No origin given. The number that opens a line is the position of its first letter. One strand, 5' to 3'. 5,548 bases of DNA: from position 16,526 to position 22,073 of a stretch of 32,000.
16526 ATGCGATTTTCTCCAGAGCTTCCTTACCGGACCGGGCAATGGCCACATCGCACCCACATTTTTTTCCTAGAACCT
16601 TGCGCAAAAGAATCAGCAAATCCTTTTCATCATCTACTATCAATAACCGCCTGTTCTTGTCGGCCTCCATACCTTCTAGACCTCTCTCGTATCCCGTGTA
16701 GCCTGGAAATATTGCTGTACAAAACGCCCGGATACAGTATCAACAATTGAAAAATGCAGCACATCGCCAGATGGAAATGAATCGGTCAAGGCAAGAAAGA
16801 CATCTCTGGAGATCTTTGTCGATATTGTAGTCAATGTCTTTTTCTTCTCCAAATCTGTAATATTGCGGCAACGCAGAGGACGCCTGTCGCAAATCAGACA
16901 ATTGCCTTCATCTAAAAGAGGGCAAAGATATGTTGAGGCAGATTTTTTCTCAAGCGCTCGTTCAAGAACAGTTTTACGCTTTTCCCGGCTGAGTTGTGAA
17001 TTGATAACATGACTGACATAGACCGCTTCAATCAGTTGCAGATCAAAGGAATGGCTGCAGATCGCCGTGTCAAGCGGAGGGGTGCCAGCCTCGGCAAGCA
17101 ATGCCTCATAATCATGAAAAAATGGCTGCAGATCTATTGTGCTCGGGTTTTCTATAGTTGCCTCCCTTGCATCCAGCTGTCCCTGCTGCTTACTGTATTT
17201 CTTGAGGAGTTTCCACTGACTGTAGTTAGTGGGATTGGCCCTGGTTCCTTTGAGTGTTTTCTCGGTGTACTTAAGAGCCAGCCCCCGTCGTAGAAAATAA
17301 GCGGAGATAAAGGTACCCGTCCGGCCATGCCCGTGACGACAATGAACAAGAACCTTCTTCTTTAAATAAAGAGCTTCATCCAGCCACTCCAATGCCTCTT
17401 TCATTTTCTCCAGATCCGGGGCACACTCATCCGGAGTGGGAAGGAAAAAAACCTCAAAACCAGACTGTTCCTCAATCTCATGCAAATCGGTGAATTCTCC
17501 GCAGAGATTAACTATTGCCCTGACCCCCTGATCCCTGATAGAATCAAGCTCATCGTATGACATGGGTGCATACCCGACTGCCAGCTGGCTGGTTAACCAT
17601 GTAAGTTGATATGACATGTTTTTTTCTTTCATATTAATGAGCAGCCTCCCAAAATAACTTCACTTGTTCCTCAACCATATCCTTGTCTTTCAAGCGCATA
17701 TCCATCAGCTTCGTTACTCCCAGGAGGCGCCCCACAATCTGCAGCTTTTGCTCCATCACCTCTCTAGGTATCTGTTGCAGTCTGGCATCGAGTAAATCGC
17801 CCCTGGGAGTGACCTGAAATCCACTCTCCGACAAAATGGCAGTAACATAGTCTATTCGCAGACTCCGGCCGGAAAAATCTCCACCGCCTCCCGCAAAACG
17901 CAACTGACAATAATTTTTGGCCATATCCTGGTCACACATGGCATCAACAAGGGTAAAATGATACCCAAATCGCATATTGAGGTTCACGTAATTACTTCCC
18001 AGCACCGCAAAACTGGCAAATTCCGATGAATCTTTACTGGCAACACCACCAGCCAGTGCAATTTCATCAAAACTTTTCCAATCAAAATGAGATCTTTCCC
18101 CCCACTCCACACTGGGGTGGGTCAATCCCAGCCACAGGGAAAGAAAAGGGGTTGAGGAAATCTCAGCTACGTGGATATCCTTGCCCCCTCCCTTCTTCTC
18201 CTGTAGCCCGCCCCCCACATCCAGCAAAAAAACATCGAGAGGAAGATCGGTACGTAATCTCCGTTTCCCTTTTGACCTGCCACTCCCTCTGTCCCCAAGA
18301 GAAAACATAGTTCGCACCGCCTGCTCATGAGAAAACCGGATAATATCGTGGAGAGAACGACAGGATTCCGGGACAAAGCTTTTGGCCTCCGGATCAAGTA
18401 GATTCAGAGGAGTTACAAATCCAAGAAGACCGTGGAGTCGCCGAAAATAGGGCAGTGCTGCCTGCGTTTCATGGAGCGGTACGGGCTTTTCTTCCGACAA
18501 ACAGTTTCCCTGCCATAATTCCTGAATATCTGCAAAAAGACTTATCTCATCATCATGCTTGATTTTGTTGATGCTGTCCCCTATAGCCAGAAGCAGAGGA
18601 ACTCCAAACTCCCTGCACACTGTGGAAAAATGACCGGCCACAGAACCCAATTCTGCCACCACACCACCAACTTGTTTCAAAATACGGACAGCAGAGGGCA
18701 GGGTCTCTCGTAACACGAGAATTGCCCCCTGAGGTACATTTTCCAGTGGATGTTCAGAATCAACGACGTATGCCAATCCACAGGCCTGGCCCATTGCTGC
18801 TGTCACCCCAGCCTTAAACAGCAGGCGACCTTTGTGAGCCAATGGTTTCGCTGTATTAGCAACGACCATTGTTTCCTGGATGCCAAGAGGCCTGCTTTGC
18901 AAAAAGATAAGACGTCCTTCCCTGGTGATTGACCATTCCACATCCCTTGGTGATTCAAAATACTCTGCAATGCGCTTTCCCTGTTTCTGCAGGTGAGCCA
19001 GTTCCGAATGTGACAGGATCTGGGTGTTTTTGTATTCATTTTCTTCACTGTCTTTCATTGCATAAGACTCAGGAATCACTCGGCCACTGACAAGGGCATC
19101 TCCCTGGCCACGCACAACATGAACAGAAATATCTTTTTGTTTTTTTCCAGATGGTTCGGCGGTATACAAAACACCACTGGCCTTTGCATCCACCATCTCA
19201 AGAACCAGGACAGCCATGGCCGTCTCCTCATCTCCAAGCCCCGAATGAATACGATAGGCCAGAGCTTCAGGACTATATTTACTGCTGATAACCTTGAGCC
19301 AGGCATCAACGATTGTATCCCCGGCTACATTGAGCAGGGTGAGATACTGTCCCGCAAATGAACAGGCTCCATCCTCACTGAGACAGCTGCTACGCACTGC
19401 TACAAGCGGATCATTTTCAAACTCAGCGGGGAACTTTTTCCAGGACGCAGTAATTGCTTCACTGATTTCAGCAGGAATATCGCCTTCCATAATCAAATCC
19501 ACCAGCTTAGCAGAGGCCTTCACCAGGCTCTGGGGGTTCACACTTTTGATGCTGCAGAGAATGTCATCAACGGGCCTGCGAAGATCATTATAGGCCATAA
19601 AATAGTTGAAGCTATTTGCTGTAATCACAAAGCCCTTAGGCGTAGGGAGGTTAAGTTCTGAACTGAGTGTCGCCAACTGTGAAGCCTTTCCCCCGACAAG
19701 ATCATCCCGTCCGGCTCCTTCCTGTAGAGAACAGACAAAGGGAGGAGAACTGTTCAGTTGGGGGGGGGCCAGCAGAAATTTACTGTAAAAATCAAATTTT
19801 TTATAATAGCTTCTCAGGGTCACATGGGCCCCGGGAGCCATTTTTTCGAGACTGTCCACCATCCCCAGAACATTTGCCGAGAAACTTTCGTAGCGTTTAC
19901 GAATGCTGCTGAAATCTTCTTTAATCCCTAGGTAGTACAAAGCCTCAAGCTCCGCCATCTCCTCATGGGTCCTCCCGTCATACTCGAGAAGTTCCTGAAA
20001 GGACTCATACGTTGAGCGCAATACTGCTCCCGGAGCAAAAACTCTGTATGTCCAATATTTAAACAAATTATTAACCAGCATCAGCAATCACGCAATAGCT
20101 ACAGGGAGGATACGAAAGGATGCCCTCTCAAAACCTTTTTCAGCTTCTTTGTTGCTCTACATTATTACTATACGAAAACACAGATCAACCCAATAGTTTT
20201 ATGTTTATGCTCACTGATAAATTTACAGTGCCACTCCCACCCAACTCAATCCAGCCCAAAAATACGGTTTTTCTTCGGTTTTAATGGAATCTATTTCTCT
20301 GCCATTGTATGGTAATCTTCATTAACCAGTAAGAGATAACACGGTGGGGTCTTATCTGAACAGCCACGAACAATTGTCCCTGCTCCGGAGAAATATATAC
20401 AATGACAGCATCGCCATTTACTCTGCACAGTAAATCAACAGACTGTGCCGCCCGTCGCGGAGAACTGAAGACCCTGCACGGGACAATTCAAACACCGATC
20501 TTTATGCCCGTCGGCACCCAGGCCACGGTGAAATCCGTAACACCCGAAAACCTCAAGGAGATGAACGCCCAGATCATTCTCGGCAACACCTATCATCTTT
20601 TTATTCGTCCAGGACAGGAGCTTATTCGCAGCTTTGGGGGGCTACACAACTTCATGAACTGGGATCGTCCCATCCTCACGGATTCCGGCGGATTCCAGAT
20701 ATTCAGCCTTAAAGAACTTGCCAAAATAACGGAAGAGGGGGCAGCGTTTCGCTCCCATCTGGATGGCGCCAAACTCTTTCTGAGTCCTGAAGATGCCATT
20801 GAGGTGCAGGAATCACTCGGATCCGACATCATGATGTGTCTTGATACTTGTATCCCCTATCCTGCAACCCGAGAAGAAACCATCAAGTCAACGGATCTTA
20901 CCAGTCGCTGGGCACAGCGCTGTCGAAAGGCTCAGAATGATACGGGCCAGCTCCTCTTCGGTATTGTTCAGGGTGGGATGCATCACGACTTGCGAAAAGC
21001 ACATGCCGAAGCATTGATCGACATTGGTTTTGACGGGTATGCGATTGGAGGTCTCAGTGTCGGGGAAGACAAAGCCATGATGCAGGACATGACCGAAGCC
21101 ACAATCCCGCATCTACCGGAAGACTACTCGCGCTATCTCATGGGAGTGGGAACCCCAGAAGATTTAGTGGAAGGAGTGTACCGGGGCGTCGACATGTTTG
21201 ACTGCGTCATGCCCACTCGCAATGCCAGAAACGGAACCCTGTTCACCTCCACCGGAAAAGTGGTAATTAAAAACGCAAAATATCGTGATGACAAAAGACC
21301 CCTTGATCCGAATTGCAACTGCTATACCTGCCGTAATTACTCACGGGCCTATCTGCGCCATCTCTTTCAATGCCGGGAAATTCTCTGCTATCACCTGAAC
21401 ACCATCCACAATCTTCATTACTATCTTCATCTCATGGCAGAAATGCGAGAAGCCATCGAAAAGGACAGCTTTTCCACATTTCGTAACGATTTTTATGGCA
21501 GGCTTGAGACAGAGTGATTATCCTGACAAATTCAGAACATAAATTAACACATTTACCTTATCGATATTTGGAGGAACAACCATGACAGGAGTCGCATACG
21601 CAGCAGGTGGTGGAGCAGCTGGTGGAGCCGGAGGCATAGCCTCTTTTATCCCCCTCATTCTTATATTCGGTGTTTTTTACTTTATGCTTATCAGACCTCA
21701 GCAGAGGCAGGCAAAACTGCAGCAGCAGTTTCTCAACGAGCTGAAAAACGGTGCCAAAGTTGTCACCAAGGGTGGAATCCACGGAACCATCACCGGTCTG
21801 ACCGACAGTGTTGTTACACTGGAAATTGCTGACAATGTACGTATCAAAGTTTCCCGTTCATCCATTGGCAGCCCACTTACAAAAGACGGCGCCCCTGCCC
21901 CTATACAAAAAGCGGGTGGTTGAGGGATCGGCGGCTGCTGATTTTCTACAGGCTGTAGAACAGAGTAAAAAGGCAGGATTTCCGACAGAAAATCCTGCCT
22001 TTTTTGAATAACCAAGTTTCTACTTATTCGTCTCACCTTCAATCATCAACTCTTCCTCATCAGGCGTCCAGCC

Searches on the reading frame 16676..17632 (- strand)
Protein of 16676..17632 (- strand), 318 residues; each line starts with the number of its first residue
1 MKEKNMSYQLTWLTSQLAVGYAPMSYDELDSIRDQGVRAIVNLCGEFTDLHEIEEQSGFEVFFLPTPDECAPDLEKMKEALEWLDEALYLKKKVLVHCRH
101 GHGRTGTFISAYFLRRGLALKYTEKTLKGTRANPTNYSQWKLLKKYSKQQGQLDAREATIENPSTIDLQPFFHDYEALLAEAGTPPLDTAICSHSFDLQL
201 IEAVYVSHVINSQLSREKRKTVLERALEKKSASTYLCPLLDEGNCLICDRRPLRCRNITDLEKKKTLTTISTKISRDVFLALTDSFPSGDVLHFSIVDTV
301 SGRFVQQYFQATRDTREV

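Call 4: search_protein_families(library=pfam, proteins=[window:16676-17632:-], max_evalue=0.01)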
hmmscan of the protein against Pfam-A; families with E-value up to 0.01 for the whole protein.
window:16676-17632:- (318 aa): 7 families
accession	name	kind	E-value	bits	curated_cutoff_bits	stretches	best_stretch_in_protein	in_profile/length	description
PF22785.1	Tc-R-P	-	7.3e-17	62.3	27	1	27-117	14-105/106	Polymorphic toxin system, DSP-PTPase phosphatase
PF22784.1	PTP-SAK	-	1.2e-14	55.1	27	1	15-149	10-142/153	Swiss Army Knife protein, DSP-PTPase phosphatase domain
PF00782.25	DSPc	-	2.2e-10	40.9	33.5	1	31-148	13-132/133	Dual specificity phosphatase, catalytic domain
PF22741.1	PTP-NADK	-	1e-06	28.7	27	1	32-121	44-139/163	DSP-PTPase phosphatase fused to NAD+ Kinase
PF14566.11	PTPlike_phytase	-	0.00018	22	27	1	52-112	95-154/158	Inositol hexakisphosphate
PF00102.32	Y_phosphatase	-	0.00018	21.7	20.9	1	67-114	143-192/234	Protein-tyrosine phosphatase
PF05706.17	CDKN3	-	0.00037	20.7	20.7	1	49-108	91-150/168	Cyclin-dependent kinase inhibitor 3 (CDKN3)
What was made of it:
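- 16676..17632 (-): Dual-specificity (Cys-X5-Arg) phosphatase-like protein, 318 aa. It lies 1 nt after the dikinase-like gene. Pfam hits to Tc-R-P, PTP-SAK and DSPc (call 4).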

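Call 5: search_protein_families(library=ncbifam, proteins=[window:16676-17632:-], max_evalue=0.01)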
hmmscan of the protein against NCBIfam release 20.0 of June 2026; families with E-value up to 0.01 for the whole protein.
window:16676-17632:- (318 aa): 2 families
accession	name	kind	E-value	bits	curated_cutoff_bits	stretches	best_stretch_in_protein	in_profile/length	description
NF009025.0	PRK12361.1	equivalog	9.3e-17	60.4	505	1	24-163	107-250/546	hypothetical protein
NF041348.1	XopH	equivalog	0.0066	15.8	500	1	56-116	239-298/368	type III secretion system effector XopH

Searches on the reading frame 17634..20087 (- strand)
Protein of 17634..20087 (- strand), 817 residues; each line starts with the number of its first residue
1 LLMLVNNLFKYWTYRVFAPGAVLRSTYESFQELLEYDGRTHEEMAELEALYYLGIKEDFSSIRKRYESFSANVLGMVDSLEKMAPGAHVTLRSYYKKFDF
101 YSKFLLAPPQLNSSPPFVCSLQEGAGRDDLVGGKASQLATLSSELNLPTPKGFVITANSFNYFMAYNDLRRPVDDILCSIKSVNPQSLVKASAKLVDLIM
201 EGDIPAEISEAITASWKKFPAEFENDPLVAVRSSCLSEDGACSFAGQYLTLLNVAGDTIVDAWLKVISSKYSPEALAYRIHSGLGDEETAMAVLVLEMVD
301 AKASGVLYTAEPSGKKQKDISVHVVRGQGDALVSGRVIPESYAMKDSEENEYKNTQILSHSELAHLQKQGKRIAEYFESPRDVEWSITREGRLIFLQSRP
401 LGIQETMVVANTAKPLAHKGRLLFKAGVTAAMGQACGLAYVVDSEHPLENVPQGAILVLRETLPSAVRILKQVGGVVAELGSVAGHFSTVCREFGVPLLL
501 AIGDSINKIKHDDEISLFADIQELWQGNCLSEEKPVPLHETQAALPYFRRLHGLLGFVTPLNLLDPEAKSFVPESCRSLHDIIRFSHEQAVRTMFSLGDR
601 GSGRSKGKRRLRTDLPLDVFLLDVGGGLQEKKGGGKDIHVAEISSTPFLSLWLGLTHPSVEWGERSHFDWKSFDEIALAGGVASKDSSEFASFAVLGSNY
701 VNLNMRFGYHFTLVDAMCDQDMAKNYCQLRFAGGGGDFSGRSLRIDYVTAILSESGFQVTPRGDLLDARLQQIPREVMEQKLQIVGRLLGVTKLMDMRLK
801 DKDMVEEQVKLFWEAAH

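Call 27: search_protein_families(library=pfam, proteins=[window:17634-20087:-], max_evalue=0.001)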
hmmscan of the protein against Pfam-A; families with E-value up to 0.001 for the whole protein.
window:17634-20087:- (817 aa): 2 families
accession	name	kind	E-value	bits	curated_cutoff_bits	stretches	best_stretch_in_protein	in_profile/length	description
PF01326.24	PPDK_N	-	2.1e-67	228.2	27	2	129-349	2-227/328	Pyruvate phosphate dikinase, AMP/ATP-binding domain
PF00391.29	PEP-utilizers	-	3.5e-13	49.4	23.1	1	452-517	2-67/72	PEP-utilising enzyme, mobile domain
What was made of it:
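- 17634..20087 (-): PPDK_N plus PEP-utilizer (swivel-His) dikinase-like protein, 817 aa, with an unassigned C-terminal ~300 aa. It is the first gene of the conserved cluster. Pfam (call 27).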

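Call 77: search_solved_structures(query=window:17634-20087:-, max_evalue=0.001)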
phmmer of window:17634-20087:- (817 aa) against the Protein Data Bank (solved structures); distinct sequences matched with E-value up to 0.001: 19.
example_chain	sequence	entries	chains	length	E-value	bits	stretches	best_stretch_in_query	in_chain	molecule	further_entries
8a8e_A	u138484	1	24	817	2.2e-41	144.8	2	170-346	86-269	Phosphoenolpyruvate synthase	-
9dae_A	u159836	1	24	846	3e-36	127.8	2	118-374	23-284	Phosphoenolpyruvate synthase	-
5hv2_A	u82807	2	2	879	5.4e-36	127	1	113-351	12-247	Phosphoenolpyruvate synthase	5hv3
5hv1_A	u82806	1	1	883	1.1e-35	125.9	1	115-354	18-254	Phosphoenolpyruvate synthase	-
5fbs_A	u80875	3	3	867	1.5e-35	125.5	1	116-351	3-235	Phosphoenolpyruvate synthase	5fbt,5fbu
2ols_A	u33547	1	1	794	6.6e-34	120.1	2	130-342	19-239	Phosphoenolpyruvate synthase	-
5hv6_A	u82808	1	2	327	4.5e-32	114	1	113-351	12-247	Phosphoenolpyruvate synthase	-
9goj_A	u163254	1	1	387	1.9e-28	102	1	129-344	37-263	Phosphoenolpyruvate synthase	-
1ggo_A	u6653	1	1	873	2.3e-08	35.6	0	259-504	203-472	PROTEIN (PYRUVATE, PHOSPHATE DIKINASE)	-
2r82_A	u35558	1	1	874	6.9e-08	34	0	259-400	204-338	Pyruvate, phosphate dikinase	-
9pzl_A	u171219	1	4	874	7.7e-08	33.9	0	259-497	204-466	Pyruvate, phosphate dikinase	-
1dik_A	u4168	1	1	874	7.7e-08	33.9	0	259-497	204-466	PYRUVATE PHOSPHATE DIKINASE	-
1kbl_A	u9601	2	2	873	8.1e-08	33.8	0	259-497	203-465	PYRUVATE PHOSPHATE DIKINASE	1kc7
2dik_A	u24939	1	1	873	2.8e-07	32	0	259-398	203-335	PROTEIN (PYRUVATE PHOSPHATE DIKINASE)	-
1jde_A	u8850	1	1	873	5.4e-07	31.1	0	259-497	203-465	PYRUVATE, PHOSPHATE DIKINASE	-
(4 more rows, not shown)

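Call 78: search_protein_families(library=ncbifam, proteins=[window:17634-20087:-], max_evalue=0.001)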
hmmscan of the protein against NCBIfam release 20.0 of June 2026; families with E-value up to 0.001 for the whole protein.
window:17634-20087:- (817 aa): 22 families
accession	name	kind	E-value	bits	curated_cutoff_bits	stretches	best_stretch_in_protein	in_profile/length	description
NF005057.0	PRK06464.1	equivalog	2.7e-69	234.1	598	2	129-350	19-246/798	phosphoenolpyruvate synthase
TIGR01418.1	PEP_synth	equivalog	7.1e-68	229.7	739.75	2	129-350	14-240/784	pyruvate, water dikinase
NF004880.0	PRK06241.2-1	equivalog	1.5e-52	178.6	972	2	124-401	11-280/837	phosphoenolpyruvate synthase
NF004877.0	PRK06241.1-2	subfamily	2.5e-52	178.2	866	3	127-348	15-234/869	phosphoenolpyruvate synthase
NF041857.1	RIF_Ptrans_rph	equivalog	6.4e-50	170.4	999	3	126-348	12-232/864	rifamycin-inactivating phosphotransferase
NF004878.0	PRK06241.1-3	subfamily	3.3e-48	164.4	945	3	130-347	18-232/891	phosphoenolpyruvate synthase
NF052632.1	undecylprod_RedH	equivalog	5.4e-47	160.3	1350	3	125-348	11-213/880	undecylprodigiosin ligase RedH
NF052631.1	prodigiosin_PigC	equivalog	7.1e-47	159.8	1300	3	129-348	14-217/883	prodigiosin ligase PigC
NF004879.0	PRK06241.1-4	equivalog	5.8e-46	157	976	3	127-348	15-234/868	phosphoenolpyruvate synthase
NF004881.0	PRK06241.2-2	equivalog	7.3e-46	156.9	883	3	128-344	16-226/898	phosphoenolpyruvate synthase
NF004883.0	PRK06241.2-4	equivalog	3.4e-36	124.8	1063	1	129-344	30-242/928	phosphoenolpyruvate synthase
NF004882.0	PRK06241.2-3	equivalog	1.5e-34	119.3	850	2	128-402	9-277/827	phosphoenolpyruvate synthase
NF000283.1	RPH_KJ151292.1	equivalog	6.1e-31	107.4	1700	1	130-347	19-234/865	rifamycin-inactivating phosphotransferase Rph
NF004531.0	PRK05878.1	equivalog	9.6e-21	74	456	2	265-400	171-299/534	pyruvate, phosphate dikinase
NF004508.0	PRK05849.1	equivalog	3e-13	48.7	501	1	217-412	50-228/789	hypothetical protein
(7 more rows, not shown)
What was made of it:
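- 17634..20087 (-): It falls below every NCBIfam equivalog cut-off (call 78).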

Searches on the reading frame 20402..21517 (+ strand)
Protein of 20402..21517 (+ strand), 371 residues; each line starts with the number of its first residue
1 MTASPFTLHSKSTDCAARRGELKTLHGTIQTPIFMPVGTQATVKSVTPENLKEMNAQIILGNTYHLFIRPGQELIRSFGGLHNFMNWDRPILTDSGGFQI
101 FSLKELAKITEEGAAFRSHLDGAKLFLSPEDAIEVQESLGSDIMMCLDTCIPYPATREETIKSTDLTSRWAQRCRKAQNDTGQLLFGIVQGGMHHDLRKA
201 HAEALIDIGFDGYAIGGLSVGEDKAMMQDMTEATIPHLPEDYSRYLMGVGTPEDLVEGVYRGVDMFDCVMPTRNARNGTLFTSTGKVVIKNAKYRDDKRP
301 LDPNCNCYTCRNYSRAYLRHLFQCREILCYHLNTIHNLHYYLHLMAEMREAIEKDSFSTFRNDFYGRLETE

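Call 27: search_protein_families(library=pfam, proteins=[window:20402-21517:+], max_evalue=0.001)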
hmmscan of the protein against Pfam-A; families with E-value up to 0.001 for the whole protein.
window:20402-21517:+ (371 aa): 1 family
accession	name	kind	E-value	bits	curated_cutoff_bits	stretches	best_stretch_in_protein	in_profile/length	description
PF01702.25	TGT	-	6.1e-169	562.2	26.3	1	15-367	1-354/357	Queuine tRNA-ribosyltransferase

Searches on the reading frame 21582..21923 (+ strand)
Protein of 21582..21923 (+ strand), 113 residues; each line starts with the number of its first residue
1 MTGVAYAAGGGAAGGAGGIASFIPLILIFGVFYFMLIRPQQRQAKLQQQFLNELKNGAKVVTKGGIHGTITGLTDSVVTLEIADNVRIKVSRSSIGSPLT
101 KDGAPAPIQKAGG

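Call 98: search_protein_families(library=pfam, proteins=[window:21582-21923:+], max_evalue=0.001)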
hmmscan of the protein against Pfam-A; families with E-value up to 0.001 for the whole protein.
window:21582-21923:+ (113 aa): 1 family
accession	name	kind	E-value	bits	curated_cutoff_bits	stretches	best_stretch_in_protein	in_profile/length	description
PF02699.20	YajC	-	4.8e-30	103.7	28.2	1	21-96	2-77/78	Preprotein translocase subunit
